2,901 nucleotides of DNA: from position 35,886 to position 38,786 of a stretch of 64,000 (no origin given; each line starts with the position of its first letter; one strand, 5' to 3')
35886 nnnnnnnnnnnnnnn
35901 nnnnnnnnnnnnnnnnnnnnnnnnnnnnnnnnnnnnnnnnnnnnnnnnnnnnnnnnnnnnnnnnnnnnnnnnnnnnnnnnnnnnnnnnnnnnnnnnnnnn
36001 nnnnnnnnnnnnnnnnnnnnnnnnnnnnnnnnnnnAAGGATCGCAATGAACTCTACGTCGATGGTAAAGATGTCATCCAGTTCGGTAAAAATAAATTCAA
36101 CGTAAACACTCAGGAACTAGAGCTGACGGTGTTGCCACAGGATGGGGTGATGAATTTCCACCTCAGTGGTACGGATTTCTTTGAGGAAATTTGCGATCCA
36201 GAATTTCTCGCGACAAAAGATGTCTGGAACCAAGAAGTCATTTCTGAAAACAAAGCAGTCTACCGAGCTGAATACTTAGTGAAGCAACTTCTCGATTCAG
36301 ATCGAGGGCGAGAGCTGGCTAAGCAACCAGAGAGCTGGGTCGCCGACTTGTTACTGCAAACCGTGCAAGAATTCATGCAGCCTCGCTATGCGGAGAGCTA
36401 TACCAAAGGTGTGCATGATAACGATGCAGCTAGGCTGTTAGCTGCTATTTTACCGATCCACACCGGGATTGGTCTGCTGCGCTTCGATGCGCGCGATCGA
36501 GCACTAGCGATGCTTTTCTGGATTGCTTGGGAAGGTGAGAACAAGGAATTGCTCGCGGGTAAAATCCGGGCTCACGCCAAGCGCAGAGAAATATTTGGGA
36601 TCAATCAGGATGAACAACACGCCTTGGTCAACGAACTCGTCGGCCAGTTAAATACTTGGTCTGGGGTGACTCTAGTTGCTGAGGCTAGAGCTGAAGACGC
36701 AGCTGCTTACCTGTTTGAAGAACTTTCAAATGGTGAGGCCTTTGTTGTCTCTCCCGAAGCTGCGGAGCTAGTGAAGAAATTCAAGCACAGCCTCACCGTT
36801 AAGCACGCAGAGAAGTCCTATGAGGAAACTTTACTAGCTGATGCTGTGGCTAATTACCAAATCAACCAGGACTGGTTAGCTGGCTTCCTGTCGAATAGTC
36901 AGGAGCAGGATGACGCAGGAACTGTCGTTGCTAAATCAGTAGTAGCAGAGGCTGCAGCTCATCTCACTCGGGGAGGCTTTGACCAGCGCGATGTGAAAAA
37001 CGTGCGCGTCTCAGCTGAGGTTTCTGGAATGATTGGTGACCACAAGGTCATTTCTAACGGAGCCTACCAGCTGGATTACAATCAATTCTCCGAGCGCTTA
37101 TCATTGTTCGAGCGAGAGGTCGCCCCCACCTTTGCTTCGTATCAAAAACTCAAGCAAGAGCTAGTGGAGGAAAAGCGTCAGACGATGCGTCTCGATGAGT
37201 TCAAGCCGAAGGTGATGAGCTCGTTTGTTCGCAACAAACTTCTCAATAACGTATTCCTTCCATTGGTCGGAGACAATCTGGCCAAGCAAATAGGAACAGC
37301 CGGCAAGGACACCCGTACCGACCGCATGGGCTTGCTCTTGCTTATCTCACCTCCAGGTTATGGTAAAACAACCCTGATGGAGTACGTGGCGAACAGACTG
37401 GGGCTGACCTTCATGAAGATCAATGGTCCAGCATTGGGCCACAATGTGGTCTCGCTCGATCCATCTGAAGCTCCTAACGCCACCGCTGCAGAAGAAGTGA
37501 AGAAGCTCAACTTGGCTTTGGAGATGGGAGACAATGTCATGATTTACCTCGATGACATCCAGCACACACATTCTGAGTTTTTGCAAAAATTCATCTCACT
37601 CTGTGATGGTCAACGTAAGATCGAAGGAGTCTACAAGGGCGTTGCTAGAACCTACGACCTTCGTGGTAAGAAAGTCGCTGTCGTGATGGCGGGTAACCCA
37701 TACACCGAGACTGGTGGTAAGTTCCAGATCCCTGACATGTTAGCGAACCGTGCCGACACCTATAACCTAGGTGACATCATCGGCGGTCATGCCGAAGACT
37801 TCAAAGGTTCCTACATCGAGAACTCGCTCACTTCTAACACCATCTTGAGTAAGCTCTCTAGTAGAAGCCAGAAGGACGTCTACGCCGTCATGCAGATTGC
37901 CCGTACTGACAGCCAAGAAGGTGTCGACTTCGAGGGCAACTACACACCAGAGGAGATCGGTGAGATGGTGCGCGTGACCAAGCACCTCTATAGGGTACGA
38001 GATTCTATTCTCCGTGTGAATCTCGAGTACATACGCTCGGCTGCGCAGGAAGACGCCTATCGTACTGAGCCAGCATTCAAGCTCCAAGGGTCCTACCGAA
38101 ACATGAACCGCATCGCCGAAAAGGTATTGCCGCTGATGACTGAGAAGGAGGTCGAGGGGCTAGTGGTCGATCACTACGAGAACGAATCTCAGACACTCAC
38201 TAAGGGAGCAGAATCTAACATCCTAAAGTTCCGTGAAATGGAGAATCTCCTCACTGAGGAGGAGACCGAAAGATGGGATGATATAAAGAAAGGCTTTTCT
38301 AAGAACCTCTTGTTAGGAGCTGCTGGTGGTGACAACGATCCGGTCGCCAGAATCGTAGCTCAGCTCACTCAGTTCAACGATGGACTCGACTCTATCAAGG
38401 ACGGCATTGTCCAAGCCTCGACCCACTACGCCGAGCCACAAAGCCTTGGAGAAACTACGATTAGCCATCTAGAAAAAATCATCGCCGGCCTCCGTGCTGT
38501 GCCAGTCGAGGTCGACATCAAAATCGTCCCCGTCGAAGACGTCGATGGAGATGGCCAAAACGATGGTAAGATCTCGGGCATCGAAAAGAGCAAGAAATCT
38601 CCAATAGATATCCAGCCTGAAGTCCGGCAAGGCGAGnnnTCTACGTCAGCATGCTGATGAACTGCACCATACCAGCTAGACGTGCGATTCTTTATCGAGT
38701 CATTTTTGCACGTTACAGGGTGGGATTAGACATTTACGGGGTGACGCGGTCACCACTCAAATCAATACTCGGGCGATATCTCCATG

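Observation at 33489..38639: Architecture of the 1716-aa protein: a single clamp-loader/RarA-clade AAA+ module at residues ~1285-1420, preceded by ~1280 aa of unassigned sequence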

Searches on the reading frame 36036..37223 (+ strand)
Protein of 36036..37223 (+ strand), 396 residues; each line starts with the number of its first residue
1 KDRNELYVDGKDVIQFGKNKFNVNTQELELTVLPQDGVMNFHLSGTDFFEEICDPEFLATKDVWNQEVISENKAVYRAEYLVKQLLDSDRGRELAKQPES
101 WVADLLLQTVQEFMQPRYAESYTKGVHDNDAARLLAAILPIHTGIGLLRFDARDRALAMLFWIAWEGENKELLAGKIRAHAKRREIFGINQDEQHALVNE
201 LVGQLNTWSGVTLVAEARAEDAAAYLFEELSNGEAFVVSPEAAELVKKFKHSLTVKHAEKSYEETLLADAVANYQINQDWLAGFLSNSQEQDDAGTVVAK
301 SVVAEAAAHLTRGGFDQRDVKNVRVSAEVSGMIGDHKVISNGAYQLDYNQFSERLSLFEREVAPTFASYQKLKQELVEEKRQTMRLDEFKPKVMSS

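Call 87: search_solved_structures(query=A5, max_evalue=5)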
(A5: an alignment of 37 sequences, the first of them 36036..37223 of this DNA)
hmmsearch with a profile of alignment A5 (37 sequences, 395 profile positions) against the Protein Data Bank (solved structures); distinct sequences matched with E-value up to 5: 0.

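Call 88: search_protein_families(library=pfam, alignment_id=A5, max_evalue=1)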
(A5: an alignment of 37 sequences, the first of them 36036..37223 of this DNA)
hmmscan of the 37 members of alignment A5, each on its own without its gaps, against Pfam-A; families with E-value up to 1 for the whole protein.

A. member 1, window:36036-37223:+ (396 aa): 1 family
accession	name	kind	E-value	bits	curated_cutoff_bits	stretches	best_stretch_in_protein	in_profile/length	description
PF12462.13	Helicase_IV_N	-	0.0056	17.1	24.5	1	181-281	65-162/163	DNA helicase IV / RNA helicase N terminal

B. families by the number of members that match (of 37 scanned): 38 families (the first 25 are shown)
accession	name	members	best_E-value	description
PF14171.11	SpoIISA_toxin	1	0.0024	Toxin SpoIISA, type II toxin-antitoxin system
PF12462.13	Helicase_IV_N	1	0.0056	DNA helicase IV / RNA helicase N terminal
PF07470.19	Glyco_hydro_88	1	0.0092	Glycosyl Hydrolase Family 88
PF18164.7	GNAT_C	1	0.013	GNAT-like C-terminal domain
PF03588.20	Leu_Phe_trans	1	0.015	Leucyl/phenylalanyl-tRNA protein transferase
PF10259.14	Rogdi_lz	1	0.019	Rogdi leucine zipper containing protein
PF02888.21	CaMBD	1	0.02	Calmodulin binding domain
PF17315.7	FMP23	1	0.03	Found in mitochondrial proteome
PF08889.16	WbqC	1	0.036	WbqC-like protein family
PF18640.6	LepB_N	1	0.036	LepB N-terminal domain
PF05135.19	Phage_connect_1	1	0.04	Phage gp6-like head-tail connector protein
PF23187.1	UBX7_N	1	0.047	UBX7 N-terminal domain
PF05659.16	RPW8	1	0.047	Arabidopsis broad-spectrum mildew resistance protein RPW8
PF00464.25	SHMT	1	0.049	Serine hydroxymethyltransferase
PF16870.10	OxoGdeHyase_C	1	0.049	2-oxoglutarate dehydrogenase C-terminal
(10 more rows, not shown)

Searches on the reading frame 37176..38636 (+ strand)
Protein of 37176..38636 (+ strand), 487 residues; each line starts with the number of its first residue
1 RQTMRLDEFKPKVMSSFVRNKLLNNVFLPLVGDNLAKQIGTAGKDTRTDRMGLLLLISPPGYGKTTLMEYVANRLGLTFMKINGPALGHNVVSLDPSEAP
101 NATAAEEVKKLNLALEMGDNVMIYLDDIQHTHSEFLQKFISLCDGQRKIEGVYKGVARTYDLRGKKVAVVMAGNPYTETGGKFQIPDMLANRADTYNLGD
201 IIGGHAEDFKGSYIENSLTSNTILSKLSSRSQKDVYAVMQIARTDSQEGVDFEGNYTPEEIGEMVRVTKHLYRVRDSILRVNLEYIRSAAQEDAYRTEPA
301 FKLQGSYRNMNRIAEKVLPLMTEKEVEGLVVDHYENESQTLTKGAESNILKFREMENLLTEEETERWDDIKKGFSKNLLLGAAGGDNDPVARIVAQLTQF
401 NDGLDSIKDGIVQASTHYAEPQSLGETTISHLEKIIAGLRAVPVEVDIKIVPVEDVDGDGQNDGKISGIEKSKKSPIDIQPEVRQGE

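Call 26: search_protein_representatives(protein=window:37176-38636:+)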
Query: 487 residues. Proteins with E-value up to 0.001 (for the whole library): 964; up to 1e-10: 708; up to 1e-30: 374. The best 150 are listed.
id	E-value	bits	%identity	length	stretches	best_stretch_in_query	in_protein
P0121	2.7e-228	774.8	75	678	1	1-457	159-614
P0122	4.7e-215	731.1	70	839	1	1-485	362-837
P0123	1.7e-186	637.0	66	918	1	1-439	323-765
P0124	1.1e-182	624.4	65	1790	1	1-426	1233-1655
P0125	4.2e-182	622.5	67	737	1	1-416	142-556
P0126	1.0e-179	614.7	65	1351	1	1-443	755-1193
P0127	2.3e-179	613.5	65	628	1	1-416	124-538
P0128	1.1e-177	608.0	66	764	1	1-410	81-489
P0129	2.7e-176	603.4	65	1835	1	1-411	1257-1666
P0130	5.0e-175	599.2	64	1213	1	2-415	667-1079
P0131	1.0e-174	598.1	62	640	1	2-456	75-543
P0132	4.0e-174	596.2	61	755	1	2-414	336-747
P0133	2.0e-173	593.9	63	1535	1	1-436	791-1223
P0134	1.4e-171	587.9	65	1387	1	2-411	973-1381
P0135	7.8e-170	582.1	61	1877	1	1-425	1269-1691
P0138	2.6e-164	563.9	59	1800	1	1-418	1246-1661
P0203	9.7e-138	476.3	54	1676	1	1-411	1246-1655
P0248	9.2e-107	374.2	51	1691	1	3-410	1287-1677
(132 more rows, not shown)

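Call 44: search_solved_structures(query=A4, max_evalue=1, show_alignments=4)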
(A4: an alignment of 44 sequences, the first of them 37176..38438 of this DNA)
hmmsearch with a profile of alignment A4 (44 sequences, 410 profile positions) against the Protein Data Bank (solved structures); distinct sequences matched with E-value up to 1: 121 (the best 60 are shown).
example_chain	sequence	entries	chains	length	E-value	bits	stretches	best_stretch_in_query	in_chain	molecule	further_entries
7wub_C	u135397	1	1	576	3.3e-06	29.3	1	54-92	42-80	Transitional endoplasmic reticulum ATPase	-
7wub_D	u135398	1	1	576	3.3e-06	29.2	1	54-92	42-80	Transitional endoplasmic reticulum ATPase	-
6mck_A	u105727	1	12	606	3.8e-06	29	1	54-92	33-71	Transitional endoplasmic reticulum ATPase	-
7rlj_A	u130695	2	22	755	6.3e-06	28.3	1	54-92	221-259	Transitional endoplasmic reticulum ATPase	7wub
8yka_A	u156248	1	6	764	6.5e-06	28.3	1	54-92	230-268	Transitional endoplasmic reticulum ATPase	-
7lmy_A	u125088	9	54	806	6.9e-06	28.2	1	54-92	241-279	Transitional endoplasmic reticulum ATPase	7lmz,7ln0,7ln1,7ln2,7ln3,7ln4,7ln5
5c18_A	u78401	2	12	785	7e-06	28.2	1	54-92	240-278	Transitional endoplasmic reticulum ATPase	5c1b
7y4w_A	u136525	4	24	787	7e-06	28.2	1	54-92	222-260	Transitional endoplasmic reticulum ATPase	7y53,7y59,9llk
7rlb_A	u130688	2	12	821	7.3e-06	28.1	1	54-92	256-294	Transitional endoplasmic reticulum ATPase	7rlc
7rlh_A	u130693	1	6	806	7.4e-06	28.1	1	54-92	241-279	Transitional endoplasmic reticulum ATPase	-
5c19_A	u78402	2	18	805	7.4e-06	28.1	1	54-92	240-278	Transitional endoplasmic reticulum ATPase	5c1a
10qq_A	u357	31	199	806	7.4e-06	28.1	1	54-92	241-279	Transitional endoplasmic reticulum ATPase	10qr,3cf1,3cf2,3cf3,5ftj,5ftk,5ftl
7l5w_A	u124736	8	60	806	7.4e-06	28.1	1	54-92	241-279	Transitional endoplasmic reticulum ATPase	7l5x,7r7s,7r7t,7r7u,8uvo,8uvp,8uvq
9yrc_A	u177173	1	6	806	7.4e-06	28.1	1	54-92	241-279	Transitional endoplasmic reticulum ATPase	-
7k57_A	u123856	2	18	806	7.4e-06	28.1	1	54-92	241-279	Transitional endoplasmic reticulum ATPase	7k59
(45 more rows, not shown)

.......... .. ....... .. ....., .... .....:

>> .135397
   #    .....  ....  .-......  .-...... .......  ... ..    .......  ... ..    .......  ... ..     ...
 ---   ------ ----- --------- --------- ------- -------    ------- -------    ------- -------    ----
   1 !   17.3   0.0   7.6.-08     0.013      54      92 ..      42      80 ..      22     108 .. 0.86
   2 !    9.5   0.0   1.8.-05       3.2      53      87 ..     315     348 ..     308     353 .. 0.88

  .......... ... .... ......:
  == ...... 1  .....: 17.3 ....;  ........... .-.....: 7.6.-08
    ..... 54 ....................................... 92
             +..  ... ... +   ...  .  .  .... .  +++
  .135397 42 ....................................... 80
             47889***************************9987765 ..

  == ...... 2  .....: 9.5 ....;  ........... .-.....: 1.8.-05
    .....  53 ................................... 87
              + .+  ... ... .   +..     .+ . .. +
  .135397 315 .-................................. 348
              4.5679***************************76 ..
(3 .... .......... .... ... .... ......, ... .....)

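Call 72: search_protein_families(library=pfam, alignment_id=A4, max_evalue=1)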
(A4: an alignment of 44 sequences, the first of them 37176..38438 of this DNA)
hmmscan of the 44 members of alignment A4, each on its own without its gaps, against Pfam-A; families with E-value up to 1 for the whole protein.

A. member 1, window:37176-38438:+ (421 aa): 11 families
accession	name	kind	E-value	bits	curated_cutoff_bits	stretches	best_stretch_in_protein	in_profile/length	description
PF00004.35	AAA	-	6.3e-09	36.8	21.2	1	54-174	1-109/131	ATPase family associated with various cellular activities (AAA)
PF13401.12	AAA_22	-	1.8e-05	25.5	27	1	51-145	5-110/130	AAA domain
PF05496.18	RuvB_N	-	2.4e-05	24.6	27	1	42-89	24-71/159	Holliday junction DNA helicase RuvB P-loop domain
PF07728.20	AAA_5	-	9.5e-05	22.9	22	1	54-177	2-125/139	AAA domain (dynein-related subfamily)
PF13191.12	AAA_16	-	0.0038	18.2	32.6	1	44-76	17-49/167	AAA ATPase domain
PF13173.12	AAA_14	-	0.015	15.7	27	1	61-173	12-97/129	AAA domain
PF25199.1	nSTAND_NTPase5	-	0.024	14.9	34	1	44-144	34-120/145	Novel STAND NTPase 5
PF20720.3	nSTAND3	-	0.094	12.8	27.2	1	51-75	17-41/155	Novel STAND NTPase 3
PF13238.12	AAA_18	-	0.17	12.8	29.4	1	56-107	3-44/128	AAA domain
PF13207.12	AAA_17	-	0.18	12.5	27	1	59-80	3-24/136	AAA domain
PF24883.2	NPHP3_N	-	0.19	12.3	24.8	1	50-75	21-46/164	Nephrocystin 3, N-terminal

B. families by the number of members that match (of 44 scanned): 49 families (the first 25 are shown)
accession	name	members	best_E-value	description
PF00004.35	AAA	44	1.2e-09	ATPase family associated with various cellular activities (AAA)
PF07728.20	AAA_5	44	1.8e-08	AAA domain (dynein-related subfamily)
PF13401.12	AAA_22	44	4.2e-07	AAA domain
PF05496.18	RuvB_N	44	3.9e-06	Holliday junction DNA helicase RuvB P-loop domain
PF13191.12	AAA_16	44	0.00051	AAA ATPase domain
PF20720.3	nSTAND3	38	0.0076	Novel STAND NTPase 3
PF25199.1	nSTAND_NTPase5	29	0.0018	Novel STAND NTPase 5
PF13173.12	AAA_14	22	0.0031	AAA domain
PF13207.12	AAA_17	21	0.022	AAA domain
PF24883.2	NPHP3_N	20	0.07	Nephrocystin 3, N-terminal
PF13238.12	AAA_18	19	0.014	AAA domain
PF21934.1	Yop-YscD_ppl_3rd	16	0.0055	YscD/CdsD-like Bon-like domain 3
PF03215.21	Rad17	15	0.039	Rad17 P-loop domain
PF00910.28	RNA_helicase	12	0.063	RNA helicase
PF24918.1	NET2A_C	7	0.0071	NET2A, C-terminal domain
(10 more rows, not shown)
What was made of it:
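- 37224..37778 (+): AAA+ alpha/beta core, residues 1246-1430.
- Walker A: 1287-1294 (nt 37347-37370)
- Walker B VMIYLDD: 1350-1356 (D-D, no Glu)
- Pre-sensor-1 beta-hairpin: 1377-1390 (nt 37617-37658)
- Sensor 1: N1403
- Arginine finger candidate: R1421. Pfam AAA and AAA_5 match all 44 members tested (call 72).
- On MoxR family proper: AAA_3 matches 4 of 44 members at E >= 0.049 (call 72).
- Closest known: MoxR/dynein/midasin group. Same: AAA_5 is matched by all members tested (call 72).
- AAA_5 is matched by 44 of 44 members (call 72).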

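Call 77: search_dna_similar(query=window:37176-38438:+, collection=plasmids, mode=protein, max_evalue=1e-20, max_rows=15)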
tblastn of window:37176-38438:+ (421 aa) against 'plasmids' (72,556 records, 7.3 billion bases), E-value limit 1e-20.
Records with a match: 13; places in all: 13; records where one place covers at least 80% of the query: 13.
Best place of each record, by identity: 60-80% 3; <60% 10.
By first word of the organism name: Streptomyces 3; Proteus 2; Deinococcus 2; Hymenobacter 1; Pseudomonas 1; Nonomuraea 1; Halomonas 1; Vibrio 1; Photobacterium 1.
By predicted mobility (MOB-suite, as given by PLSDB): non-mobilizable 10; mobilizable 3.
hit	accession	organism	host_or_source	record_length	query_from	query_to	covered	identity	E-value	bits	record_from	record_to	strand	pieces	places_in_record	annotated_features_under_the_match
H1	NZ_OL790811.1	Proteus mirabilis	-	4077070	1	408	97%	62.3%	1e-162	513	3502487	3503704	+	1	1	none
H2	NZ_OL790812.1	Proteus mirabilis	-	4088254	1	408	97%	62.3%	1e-162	513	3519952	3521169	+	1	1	none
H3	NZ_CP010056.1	Hymenobacter sp. DG25B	single cell,soil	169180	4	411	97%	62.1%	1e-165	522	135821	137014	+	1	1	DNA repair ATPase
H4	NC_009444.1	Pseudomonas fluorescens SBW25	-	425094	1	407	97%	58.2%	1e-154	490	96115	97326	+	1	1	DNA repair ATPase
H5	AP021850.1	Deinococcus grandis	-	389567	1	408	97%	57.8%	1e-146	468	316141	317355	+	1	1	hypothetical protein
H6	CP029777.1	Deinococcus actinosclerus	mixed culture,wastewater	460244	1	408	97%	57.1%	4e-142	454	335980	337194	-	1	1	DNA repair protein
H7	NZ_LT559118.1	Nonomuraea gerenzanensis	-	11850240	9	411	96%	56.2%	2e-146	467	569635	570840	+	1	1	none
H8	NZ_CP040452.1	Halomonas sp. PA16-9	-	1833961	1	404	96%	55.7%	2e-150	479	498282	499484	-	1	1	none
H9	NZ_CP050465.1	Vibrio campbellii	single cell,seawater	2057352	1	401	95%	54.9%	4e-146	466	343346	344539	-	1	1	none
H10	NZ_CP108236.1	Streptomyces sp. NBC_00080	-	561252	4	415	98%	53.3%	6e-145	462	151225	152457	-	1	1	DNA repair ATPase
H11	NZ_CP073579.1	Photobacterium sp. GJ3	-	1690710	1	401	95%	54.4%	2e-144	461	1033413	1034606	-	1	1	record has no annotation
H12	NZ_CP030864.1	Streptomyces globosus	cell culture,environment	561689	1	374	89%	51.2%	9e-110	362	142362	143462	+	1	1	DNA repair ATPase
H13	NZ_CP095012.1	Streptomyces sp. 2P-4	cell culture,mudflats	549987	1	374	89%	51.2%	4e-109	360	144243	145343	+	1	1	DNA repair ATPase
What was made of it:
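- The family occurs on megaplasmids and chromids (call 77).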

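Call 79: get_annotated_region(hit=H4, flank=10000)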
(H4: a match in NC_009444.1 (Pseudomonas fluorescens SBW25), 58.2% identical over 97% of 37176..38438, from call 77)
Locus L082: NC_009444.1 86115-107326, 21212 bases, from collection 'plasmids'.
description: Pseudomonas fluorescens SBW25 plasmid pQBR103, complete sequence
organism: Pseudomonas fluorescens SBW25 (NCBI taxid 216595)
taxonomy: Bacteria; Pseudomonadota; Gammaproteobacteria; Pseudomonadales; Pseudomonadaceae; Pseudomonas; Pseudomonas fluorescens; Pseudomonas fluorescens SBW25
host: -; source: -; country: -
typing (MOB-suite, as given by PLSDB): non-mobilizable; replicon rep_cluster_1081; mating-pair formation MPF_I
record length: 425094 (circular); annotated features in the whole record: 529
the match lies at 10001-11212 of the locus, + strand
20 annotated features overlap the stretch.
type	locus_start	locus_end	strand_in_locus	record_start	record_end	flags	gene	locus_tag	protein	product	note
CDS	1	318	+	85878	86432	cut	-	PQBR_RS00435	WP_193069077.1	rhomboid family intramembrane serine protease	-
CDS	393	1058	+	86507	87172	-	-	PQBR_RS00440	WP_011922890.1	DUF2491 family protein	-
CDS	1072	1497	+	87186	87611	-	-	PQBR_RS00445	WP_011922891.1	DUF350 domain-containing protein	-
CDS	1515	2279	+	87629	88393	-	-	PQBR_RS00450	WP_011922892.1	DUF1190 domain-containing protein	-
CDS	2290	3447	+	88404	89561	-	-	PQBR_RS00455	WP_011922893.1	glutathionylspermidine synthase family protein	-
CDS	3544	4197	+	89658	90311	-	-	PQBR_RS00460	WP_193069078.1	hypothetical protein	-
CDS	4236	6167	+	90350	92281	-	-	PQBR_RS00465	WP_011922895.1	SPFH domain-containing protein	-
CDS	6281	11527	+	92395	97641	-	-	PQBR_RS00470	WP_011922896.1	DNA repair ATPase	-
CDS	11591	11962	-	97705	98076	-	-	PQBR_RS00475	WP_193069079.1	histone-like nucleoid-structuring protein, MvaT/MvaU family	GO:0071824 - protein-DNA complex organization [Evidence IEA]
CDS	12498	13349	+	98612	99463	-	-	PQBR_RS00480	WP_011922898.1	hypothetical protein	-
CDS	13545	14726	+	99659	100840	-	-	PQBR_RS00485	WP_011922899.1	C2H2-type zinc finger protein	-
CDS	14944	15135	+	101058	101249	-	-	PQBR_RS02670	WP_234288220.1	hypothetical protein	-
CDS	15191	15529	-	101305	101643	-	-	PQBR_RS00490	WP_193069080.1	hypothetical protein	-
CDS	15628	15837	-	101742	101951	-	-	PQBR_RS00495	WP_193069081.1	hypothetical protein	-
CDS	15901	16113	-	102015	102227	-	-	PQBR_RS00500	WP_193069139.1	hypothetical protein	-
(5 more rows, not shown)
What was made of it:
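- On plasmid pQBR103 the unit sits next to DUF2491, DUF350, DUF1190 and glutathionylspermidine synthase genes (call 79).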
